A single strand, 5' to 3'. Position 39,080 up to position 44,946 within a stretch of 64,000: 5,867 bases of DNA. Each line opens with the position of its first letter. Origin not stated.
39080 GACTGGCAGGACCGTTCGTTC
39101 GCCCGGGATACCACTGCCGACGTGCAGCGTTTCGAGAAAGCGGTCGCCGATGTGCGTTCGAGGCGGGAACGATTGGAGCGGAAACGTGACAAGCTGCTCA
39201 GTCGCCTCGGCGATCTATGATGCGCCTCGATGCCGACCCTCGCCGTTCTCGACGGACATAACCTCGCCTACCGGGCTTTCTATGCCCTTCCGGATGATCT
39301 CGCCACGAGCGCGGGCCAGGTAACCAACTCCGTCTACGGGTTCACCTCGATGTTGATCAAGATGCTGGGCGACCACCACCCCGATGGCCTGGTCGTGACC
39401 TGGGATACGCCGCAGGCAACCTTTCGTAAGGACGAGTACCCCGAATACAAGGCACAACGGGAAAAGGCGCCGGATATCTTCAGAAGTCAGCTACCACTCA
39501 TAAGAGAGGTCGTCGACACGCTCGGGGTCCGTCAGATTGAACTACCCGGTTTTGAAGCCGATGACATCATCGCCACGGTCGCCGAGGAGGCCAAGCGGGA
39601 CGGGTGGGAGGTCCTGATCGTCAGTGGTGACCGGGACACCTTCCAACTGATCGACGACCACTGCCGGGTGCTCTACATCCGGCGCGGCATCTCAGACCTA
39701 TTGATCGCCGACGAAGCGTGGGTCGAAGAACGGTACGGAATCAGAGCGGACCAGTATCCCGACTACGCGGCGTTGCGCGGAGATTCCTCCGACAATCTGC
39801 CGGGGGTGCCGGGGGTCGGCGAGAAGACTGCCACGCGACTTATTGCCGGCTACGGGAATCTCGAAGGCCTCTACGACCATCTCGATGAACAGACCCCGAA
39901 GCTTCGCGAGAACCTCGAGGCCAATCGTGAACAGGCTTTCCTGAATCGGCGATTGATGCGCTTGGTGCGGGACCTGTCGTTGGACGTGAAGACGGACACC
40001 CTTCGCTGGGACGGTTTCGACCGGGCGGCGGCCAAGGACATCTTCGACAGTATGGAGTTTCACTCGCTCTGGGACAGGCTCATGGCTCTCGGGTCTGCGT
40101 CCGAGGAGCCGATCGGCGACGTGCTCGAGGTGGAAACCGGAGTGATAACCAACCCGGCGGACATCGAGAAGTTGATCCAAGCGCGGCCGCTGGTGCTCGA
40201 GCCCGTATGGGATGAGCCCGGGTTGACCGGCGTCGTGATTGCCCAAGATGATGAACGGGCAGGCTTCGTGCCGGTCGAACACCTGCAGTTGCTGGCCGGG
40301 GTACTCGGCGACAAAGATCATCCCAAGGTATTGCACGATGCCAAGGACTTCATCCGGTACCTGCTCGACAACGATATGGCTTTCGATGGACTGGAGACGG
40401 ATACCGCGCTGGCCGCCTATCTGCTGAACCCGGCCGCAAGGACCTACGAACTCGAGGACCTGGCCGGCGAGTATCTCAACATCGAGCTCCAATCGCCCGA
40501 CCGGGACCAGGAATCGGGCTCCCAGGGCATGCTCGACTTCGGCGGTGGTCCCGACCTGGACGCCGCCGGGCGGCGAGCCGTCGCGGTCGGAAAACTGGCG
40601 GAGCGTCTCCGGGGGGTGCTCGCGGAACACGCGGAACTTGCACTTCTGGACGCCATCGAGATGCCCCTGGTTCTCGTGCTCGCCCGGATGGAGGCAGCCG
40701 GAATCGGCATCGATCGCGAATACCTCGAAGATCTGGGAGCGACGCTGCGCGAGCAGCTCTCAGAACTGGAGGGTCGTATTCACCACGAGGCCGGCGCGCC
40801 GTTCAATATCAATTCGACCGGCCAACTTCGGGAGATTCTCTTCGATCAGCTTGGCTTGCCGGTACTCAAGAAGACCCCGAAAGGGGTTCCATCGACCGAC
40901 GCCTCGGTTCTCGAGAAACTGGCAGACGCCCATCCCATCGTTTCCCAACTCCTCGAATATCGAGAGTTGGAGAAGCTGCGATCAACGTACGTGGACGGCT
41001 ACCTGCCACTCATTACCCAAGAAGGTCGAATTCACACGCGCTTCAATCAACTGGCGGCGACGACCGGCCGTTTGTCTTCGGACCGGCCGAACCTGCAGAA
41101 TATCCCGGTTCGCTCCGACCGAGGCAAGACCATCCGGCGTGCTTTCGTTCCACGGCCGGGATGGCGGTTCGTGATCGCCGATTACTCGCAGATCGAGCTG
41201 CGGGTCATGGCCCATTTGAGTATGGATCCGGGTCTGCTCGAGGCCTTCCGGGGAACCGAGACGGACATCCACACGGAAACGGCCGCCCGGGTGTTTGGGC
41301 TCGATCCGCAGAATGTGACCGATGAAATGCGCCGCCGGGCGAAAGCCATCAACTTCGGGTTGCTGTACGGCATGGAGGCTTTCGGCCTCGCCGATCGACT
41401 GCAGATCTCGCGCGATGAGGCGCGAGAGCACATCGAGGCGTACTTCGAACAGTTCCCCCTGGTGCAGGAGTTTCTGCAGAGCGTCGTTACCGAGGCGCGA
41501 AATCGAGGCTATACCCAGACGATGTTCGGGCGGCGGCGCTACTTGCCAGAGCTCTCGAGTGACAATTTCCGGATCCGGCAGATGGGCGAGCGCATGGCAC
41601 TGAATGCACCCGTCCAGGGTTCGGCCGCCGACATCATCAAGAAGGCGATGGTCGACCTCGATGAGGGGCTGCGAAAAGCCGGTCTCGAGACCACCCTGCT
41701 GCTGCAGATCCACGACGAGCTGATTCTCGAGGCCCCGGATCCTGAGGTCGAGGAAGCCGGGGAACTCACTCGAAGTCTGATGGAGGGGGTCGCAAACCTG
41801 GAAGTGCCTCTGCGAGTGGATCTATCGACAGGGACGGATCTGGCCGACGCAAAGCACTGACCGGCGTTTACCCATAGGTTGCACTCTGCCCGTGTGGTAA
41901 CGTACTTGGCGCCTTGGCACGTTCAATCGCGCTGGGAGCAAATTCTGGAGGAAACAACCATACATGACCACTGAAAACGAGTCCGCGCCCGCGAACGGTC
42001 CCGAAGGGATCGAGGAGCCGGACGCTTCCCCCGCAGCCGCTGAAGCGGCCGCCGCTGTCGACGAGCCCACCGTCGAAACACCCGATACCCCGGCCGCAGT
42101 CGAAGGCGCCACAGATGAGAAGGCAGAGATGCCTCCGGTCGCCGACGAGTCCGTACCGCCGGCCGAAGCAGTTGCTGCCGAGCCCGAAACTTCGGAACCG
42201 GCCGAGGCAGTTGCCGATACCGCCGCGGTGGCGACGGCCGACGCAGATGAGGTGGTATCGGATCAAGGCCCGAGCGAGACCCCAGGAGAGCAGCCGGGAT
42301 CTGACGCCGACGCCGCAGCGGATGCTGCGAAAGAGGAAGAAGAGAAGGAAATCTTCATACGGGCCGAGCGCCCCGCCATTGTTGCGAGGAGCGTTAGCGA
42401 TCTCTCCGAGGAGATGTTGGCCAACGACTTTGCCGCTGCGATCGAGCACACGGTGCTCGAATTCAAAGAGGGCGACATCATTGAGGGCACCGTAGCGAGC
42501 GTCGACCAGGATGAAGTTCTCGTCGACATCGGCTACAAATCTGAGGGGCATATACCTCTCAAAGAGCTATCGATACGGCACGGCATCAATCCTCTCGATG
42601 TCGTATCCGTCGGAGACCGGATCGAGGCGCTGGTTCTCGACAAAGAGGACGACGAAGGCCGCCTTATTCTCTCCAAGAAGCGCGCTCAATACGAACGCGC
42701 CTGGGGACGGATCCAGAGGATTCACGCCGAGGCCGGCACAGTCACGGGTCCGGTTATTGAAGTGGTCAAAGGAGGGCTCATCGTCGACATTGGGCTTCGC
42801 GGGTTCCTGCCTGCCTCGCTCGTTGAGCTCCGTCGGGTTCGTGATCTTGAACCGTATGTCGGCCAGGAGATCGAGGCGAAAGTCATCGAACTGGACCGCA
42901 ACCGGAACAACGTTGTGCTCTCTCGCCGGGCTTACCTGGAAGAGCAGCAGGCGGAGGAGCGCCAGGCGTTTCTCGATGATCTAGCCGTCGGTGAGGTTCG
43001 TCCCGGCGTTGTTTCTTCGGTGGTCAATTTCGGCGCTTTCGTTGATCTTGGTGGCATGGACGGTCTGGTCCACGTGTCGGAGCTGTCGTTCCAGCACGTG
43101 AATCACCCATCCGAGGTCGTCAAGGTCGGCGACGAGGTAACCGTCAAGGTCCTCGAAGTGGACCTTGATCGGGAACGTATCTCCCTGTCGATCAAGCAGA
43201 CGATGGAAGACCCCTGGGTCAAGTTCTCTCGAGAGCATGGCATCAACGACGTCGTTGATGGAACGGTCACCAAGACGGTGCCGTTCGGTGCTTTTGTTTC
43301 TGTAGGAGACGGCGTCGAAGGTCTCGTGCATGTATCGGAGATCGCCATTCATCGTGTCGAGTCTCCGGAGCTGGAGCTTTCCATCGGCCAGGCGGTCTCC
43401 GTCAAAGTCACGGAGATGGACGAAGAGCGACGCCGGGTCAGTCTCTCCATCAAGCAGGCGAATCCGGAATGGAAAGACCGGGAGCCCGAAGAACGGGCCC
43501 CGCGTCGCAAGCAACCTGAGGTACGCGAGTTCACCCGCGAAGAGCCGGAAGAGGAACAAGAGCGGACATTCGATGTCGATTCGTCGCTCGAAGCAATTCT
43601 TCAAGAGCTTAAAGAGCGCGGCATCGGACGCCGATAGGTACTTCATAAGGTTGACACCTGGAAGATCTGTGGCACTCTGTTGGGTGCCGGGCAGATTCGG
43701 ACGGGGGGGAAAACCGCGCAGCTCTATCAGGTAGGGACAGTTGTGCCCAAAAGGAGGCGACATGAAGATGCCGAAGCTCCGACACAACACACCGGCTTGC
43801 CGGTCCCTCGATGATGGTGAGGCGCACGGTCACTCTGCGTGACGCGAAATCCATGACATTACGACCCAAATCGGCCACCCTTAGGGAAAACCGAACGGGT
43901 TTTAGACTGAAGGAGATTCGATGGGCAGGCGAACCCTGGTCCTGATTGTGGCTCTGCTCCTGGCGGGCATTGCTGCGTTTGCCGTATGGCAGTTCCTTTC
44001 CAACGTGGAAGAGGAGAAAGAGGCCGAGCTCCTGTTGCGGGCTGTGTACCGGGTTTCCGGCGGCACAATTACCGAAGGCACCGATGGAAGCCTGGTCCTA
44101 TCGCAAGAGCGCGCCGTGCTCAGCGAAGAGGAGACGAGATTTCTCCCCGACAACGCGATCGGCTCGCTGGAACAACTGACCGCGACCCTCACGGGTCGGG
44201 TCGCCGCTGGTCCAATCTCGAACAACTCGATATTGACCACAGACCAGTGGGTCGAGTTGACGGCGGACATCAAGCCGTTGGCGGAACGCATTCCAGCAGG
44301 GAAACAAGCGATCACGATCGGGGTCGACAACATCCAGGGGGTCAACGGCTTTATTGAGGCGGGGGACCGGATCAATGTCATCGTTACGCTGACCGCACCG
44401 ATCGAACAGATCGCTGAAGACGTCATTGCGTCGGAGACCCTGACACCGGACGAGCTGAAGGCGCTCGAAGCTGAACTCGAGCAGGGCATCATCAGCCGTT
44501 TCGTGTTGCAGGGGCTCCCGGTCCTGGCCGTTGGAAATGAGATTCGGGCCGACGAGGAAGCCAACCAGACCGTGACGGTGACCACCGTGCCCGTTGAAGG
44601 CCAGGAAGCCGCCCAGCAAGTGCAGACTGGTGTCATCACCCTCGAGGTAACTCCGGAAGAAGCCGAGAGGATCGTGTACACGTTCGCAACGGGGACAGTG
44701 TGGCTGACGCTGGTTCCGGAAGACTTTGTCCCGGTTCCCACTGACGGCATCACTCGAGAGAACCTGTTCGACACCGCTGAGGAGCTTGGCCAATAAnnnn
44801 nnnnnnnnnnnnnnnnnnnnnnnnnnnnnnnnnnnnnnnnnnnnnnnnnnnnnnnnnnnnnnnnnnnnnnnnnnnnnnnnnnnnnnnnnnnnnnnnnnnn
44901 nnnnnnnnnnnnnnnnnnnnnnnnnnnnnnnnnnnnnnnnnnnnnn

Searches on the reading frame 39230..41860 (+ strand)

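Call 6: search_protein_families(library=pfam, proteins=[window:39230-41860:+], max_evalue=0.01)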
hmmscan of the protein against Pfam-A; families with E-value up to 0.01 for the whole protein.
window:39230-41860:+ (876 aa): 5 families
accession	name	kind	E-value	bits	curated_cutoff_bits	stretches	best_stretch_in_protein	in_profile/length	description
PF00476.26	DNA_pol_A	-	4.1e-152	507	34.3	1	497-870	2-378/381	DNA polymerase family A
PF02739.22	5_3_exonuc_N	-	9.6e-56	188.4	34.3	1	4-170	2-164/164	5'-3' exonuclease, N-terminal resolvase-like domain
PF01367.25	5_3_exonuc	-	1.6e-31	109.1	40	1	172-265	2-96/97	5'-3' exonuclease, C-terminal SAM fold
PF22619.2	DNA_polI_exo1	-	3e-07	30.8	27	1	353-421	38-106/140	DNA polymerase I, ribonuclease H-like domain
PF01612.26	DNA_pol_A_exo1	-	0.00011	22.5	23.6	1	351-421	64-133/173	3'-5' exonuclease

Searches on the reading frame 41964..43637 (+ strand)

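Call 6: search_protein_families(library=pfam, proteins=[window:41964-43637:+], max_evalue=0.01)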
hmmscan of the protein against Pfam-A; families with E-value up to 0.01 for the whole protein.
window:41964-43637:+ (557 aa): 7 families
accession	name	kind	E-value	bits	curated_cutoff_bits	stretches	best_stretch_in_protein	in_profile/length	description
PF00575.29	S1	-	2.9e-82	271.5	22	4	341-411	3-74/74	S1 RNA binding domain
PF23459.1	S1_RRP5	-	3.6e-15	56.7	27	2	430-495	6-71/72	RRP5 S1 domain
PF21710.3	Spt6_S1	-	1.4e-06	28.9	27.5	0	439-498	28-88/91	Spt6, S1/OB domain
PF18614.7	RNase_II_C_S1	-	1.5e-05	25.2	26.6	0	386-409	34-57/59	RNase II-type exonuclease C-terminal S1 domain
PF09953.15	DUF2187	-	0.00039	20.8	24.7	0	163-193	7-38/60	Uncharacterized protein conserved in bacteria (DUF2187)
PF13509.12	S1_2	-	0.0055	17.2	21.8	0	432-461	6-35/61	S1 domain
PF09883.16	DUF2110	-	0.0094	16.7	23.2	0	168-202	2-34/87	DUF2110 central domain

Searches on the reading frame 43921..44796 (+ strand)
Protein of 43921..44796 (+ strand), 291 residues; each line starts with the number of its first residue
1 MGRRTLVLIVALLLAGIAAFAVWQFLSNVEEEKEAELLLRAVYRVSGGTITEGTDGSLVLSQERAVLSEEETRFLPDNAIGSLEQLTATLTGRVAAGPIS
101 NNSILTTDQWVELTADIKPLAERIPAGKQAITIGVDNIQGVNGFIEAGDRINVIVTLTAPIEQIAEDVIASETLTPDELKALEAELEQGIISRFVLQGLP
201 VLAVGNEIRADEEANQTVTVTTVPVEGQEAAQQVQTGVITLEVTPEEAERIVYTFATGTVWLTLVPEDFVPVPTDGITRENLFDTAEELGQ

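Call 6: search_protein_families(library=pfam, proteins=[window:43921-44796:+], max_evalue=0.01)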
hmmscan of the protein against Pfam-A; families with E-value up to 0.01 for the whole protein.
window:43921-44796:+ (291 aa): 2 families
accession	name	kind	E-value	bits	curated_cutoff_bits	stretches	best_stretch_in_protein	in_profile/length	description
PF16976.10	RcpC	-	1.2e-19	70.8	28.8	1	120-264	3-113/114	Flp pilus assembly protein RcpC/CpaB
PF02505.19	MCR_D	-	0.0065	16.7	25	0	174-248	10-85/142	Methyl-coenzyme M reductase operon protein D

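Call 39: search_protein_families(library=ncbifam, proteins=[window:43921-44796:+], max_evalue=0.01)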
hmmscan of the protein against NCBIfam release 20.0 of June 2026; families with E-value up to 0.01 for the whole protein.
window:43921-44796:+ (291 aa): 1 family
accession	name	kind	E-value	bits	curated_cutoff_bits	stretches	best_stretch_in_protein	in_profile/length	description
TIGR03177.1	pilus_cpaB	equivalog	2.6e-27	95.7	71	1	6-267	2-215/262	Flp pilus assembly protein CpaB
